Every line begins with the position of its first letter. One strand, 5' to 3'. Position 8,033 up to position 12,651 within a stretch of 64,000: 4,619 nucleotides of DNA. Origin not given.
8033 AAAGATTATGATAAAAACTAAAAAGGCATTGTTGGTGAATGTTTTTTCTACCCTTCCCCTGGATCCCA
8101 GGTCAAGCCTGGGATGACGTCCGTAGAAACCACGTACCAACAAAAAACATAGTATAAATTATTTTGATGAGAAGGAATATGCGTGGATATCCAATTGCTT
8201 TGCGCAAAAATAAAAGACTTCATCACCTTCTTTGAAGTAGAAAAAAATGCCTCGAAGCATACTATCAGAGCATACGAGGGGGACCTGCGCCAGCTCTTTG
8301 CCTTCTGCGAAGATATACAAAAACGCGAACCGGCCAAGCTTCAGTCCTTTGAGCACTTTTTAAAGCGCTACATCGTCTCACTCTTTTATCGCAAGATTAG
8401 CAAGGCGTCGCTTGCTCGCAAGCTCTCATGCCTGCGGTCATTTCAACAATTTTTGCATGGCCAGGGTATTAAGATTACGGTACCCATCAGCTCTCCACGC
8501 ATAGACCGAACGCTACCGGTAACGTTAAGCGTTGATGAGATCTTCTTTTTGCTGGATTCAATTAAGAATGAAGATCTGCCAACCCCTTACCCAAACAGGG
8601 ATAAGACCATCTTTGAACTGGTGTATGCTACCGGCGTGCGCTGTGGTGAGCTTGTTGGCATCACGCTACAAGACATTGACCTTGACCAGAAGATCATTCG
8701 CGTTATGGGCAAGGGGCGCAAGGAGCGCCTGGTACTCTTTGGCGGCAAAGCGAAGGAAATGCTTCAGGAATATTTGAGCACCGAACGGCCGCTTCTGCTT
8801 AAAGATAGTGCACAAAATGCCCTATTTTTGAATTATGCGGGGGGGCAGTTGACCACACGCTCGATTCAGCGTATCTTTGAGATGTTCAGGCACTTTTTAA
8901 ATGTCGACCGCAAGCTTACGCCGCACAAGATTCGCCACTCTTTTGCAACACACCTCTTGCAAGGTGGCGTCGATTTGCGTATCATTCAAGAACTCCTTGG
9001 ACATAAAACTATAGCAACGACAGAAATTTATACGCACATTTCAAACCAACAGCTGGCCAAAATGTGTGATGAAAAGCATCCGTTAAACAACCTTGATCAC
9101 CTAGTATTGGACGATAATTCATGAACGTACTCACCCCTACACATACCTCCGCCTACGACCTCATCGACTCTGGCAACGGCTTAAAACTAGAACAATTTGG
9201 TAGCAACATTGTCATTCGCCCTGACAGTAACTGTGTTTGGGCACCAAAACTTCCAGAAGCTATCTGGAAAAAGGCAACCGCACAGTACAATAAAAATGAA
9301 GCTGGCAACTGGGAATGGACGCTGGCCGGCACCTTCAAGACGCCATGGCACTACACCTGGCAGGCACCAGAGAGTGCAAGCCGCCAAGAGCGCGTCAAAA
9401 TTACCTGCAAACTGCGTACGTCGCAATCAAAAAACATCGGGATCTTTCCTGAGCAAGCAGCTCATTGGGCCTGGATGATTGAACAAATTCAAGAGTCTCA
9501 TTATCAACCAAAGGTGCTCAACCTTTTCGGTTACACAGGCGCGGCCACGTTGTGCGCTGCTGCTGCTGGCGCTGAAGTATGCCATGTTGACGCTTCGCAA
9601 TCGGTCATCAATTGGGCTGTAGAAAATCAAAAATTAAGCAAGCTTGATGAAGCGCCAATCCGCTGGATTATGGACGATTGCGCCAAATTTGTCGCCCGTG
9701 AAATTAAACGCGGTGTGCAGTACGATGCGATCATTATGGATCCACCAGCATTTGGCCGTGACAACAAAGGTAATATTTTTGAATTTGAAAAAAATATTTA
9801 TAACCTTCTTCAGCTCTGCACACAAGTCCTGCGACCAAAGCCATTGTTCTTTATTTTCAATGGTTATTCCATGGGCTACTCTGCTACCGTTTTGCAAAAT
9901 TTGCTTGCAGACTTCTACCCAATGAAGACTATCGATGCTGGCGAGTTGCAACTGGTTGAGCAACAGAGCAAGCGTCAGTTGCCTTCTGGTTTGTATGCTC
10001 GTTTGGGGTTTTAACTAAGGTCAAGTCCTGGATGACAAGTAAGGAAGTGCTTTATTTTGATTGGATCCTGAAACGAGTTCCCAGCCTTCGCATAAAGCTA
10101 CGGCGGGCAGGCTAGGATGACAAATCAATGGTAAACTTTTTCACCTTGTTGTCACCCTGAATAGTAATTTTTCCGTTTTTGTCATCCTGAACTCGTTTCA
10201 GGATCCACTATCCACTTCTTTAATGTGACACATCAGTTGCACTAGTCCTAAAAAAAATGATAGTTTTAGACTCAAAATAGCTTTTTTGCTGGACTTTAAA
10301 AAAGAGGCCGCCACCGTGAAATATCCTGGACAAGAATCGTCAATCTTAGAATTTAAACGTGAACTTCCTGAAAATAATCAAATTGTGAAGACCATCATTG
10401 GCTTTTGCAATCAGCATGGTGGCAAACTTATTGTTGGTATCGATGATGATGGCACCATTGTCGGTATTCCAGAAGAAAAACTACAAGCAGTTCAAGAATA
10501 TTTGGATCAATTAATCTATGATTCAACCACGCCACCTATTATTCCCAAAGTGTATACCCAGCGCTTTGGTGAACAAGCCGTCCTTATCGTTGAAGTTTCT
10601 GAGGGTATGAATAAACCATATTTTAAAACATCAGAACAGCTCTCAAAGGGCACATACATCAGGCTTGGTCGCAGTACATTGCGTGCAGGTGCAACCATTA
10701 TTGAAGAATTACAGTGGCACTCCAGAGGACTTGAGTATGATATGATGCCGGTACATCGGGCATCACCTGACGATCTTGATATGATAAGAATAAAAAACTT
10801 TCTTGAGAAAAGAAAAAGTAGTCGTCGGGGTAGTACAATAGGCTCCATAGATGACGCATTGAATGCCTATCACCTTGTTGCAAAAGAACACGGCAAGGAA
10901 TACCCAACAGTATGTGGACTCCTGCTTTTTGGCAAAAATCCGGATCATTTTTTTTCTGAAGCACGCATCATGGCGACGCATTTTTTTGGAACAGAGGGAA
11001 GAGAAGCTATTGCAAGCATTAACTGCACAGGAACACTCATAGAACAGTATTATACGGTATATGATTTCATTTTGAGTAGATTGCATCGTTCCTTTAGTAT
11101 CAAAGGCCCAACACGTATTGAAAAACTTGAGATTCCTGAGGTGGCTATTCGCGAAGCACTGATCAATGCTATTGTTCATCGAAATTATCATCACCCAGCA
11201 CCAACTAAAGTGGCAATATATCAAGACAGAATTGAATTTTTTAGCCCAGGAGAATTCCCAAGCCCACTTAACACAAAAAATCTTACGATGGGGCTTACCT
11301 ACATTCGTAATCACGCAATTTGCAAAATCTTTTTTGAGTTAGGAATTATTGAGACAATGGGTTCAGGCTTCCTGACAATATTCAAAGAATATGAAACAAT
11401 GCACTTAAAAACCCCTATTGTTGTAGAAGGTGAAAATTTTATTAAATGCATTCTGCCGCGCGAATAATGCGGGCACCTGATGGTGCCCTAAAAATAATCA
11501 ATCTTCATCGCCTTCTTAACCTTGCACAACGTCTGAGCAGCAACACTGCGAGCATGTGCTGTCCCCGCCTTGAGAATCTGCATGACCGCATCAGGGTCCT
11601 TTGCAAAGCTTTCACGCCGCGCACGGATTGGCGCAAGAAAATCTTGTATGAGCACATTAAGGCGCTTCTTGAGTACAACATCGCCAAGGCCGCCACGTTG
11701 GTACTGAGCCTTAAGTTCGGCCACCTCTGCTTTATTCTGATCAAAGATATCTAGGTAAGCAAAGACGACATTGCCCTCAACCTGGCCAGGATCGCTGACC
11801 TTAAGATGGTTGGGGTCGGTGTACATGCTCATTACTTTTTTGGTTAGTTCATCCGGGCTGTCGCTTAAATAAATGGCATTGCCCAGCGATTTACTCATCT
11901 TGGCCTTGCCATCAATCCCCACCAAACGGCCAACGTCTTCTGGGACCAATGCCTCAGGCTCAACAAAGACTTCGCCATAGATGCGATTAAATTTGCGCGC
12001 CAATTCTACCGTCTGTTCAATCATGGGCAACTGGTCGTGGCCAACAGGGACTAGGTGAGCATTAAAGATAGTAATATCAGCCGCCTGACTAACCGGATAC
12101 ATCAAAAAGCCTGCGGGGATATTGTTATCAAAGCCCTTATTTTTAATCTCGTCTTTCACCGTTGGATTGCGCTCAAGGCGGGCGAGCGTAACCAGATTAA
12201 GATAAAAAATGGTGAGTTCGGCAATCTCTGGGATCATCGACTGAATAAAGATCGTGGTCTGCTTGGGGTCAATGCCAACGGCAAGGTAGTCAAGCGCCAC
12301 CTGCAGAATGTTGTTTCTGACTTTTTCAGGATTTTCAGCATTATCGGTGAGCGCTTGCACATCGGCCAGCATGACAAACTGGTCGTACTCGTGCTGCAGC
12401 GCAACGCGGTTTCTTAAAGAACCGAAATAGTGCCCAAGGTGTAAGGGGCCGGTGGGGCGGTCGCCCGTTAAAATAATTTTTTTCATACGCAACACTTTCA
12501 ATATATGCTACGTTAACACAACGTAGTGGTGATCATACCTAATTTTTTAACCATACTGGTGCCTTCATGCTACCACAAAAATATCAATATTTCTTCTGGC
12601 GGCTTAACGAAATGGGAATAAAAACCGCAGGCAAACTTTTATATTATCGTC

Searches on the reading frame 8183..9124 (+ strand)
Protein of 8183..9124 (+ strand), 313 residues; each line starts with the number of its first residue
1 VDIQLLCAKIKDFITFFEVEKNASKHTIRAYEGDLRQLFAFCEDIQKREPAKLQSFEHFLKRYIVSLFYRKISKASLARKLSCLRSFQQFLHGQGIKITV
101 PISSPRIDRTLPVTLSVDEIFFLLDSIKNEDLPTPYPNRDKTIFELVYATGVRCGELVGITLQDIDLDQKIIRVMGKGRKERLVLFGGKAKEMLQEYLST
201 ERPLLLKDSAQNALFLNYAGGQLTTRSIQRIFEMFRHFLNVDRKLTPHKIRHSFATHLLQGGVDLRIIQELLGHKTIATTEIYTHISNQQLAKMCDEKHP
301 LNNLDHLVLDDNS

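Call 9: search_protein_families(library=pfam, proteins=[window:8183-9124:+], max_evalue=0.001)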
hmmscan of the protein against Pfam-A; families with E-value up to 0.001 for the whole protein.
window:8183-9124:+ (313 aa): 2 families
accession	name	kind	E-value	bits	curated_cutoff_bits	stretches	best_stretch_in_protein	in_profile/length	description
PF00589.27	Phage_integrase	-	3e-44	151.3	27.1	1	118-288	6-170/172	Phage integrase family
PF02899.23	Phage_int_SAM_1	-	2.2e-13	50.7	22.3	1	10-93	1-81/83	Phage integrase, N-terminal SAM-like domain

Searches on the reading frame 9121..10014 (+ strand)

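Call 9: search_protein_families(library=pfam, proteins=[window:9121-10014:+], max_evalue=0.001)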
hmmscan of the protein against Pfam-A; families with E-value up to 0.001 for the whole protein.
window:9121-10014:+ (297 aa): 3 families
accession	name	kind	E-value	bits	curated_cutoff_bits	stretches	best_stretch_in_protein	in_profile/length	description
PF10672.15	Methyltrans_SAM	-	1.4e-11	44.7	27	1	95-215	94-210/286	S-adenosylmethionine-dependent methyltransferase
PF03602.21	Cons_hypoth95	-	1.3e-05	25.4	24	1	123-209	36-122/182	Conserved hypothetical protein 95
PF09445.16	Methyltransf_15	-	0.00012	22.1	22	1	131-246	3-120/165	RNA cap guanine-N2 methyltransferase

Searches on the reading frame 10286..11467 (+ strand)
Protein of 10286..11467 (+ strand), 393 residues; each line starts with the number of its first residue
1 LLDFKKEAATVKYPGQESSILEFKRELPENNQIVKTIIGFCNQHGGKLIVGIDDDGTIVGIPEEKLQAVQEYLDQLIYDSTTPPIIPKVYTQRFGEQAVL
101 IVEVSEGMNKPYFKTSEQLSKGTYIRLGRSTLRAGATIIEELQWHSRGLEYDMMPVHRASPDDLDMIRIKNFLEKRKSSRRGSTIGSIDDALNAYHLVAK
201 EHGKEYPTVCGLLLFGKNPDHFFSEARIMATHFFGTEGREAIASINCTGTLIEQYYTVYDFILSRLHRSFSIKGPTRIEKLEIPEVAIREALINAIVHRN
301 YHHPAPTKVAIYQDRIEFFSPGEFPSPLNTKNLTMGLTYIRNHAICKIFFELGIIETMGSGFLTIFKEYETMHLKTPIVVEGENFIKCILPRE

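Call 9: search_protein_families(library=pfam, proteins=[window:10286-11467:+], max_evalue=0.001)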
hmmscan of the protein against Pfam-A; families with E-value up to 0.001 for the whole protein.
window:10286-11467:+ (393 aa): 2 families
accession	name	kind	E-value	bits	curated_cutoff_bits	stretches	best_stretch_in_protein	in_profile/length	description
PF04326.19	SLFN_AlbA_2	-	8.3e-23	81.6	25.3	1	17-133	1-116/118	Schlafen, AlbA_2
PF13749.12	HATPase_c_4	-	3e-16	59.6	26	1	307-389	4-88/89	Putative ATP-dependent DNA helicase recG C-terminal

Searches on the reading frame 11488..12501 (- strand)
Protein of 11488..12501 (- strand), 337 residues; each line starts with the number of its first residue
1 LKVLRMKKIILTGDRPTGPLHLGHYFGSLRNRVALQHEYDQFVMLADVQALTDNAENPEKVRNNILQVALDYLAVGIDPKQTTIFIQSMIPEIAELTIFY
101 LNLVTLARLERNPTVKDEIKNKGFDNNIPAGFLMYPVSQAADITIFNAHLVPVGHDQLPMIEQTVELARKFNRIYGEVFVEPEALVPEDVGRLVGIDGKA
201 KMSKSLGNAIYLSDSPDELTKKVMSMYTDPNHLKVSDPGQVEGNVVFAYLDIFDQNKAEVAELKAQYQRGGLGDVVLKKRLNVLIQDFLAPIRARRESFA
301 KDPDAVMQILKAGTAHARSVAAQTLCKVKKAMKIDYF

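Call 9: search_protein_families(library=pfam, proteins=[window:11488-12501:-], max_evalue=0.001)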
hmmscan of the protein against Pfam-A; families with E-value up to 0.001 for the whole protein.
window:11488-12501:- (337 aa): 1 family
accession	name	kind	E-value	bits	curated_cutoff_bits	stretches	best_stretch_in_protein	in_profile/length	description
PF00579.31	tRNA-synt_1b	-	1.5e-59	202.2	21.1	1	9-289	7-291/292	tRNA synthetases class I (W and Y)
